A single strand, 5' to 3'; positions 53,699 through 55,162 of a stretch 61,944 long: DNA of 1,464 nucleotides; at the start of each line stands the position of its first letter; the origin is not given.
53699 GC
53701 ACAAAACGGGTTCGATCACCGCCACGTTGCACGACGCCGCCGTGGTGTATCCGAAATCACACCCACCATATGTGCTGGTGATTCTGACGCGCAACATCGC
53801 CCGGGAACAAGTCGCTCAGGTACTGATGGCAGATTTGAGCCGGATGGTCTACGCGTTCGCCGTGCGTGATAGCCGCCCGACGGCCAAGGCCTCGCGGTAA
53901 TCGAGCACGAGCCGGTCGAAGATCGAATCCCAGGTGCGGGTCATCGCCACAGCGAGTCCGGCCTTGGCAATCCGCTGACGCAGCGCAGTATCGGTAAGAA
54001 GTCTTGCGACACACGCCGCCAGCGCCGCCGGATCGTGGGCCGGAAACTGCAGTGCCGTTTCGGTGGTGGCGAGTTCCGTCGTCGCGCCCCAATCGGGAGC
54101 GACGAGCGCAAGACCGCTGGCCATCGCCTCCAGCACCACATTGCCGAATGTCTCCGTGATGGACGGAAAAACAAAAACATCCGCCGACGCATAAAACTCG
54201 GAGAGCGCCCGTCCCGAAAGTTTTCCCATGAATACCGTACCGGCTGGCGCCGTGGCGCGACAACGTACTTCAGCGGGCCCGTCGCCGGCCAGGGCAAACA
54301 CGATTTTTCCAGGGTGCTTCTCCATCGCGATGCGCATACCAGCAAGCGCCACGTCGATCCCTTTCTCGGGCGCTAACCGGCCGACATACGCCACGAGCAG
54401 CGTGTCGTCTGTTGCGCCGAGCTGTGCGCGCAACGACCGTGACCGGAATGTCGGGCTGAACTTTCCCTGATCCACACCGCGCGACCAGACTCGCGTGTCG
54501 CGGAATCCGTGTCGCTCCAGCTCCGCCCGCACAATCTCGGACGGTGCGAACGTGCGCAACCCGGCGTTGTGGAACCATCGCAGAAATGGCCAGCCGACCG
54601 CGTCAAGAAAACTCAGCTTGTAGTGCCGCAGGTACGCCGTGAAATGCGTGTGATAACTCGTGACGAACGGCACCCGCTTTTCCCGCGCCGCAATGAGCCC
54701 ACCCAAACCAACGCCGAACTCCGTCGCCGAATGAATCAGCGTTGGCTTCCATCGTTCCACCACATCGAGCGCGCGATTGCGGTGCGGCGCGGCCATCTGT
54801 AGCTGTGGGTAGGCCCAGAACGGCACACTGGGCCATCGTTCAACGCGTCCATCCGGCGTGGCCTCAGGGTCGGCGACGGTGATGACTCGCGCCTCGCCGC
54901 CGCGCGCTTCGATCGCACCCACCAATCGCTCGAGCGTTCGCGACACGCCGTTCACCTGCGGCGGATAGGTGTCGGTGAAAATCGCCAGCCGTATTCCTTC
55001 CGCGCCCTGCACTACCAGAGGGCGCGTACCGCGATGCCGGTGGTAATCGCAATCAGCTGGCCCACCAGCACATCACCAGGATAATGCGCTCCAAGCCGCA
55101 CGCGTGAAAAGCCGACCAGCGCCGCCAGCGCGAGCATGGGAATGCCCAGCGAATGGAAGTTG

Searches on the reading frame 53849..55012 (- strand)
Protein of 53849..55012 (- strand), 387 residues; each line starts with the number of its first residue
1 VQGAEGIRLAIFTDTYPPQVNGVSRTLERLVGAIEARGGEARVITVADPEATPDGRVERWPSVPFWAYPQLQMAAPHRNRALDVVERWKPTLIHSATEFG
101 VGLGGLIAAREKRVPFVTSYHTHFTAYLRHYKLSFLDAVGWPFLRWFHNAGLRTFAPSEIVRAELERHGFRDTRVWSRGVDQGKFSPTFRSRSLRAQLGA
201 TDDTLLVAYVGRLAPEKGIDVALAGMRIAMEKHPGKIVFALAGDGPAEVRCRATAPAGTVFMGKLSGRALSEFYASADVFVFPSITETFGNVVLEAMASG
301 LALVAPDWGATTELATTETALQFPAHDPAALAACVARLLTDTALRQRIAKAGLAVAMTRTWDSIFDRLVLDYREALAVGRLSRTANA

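Call 79: search_protein_families(library=pfam, proteins=[window:53849-55012:-], max_evalue=0.00001)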
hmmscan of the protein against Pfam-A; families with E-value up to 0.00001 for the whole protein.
window:53849-55012:- (387 aa): 5 families
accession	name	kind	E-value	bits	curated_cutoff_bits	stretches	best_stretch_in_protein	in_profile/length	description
PF13439.12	Glyco_transf_4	-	1.8e-31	109.9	28.5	1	20-181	1-167/170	Glycosyltransferase Family 4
PF13692.12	Glyco_trans_1_4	-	6.9e-28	98.1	27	1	207-341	4-142/142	Glycosyl transferases group 1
PF00534.26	Glycos_transf_1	-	8.5e-26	91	26.4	1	194-352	5-169/172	Glycosyl transferases group 1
PF13579.12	Glyco_trans_4_4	-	2.2e-17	64.3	29.7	1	21-175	1-152/158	Glycosyl transferase 4-like domain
PF13524.12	Glyco_trans_1_2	-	1.4e-07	32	25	1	237-354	15-127/144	Glycosyl transferase-like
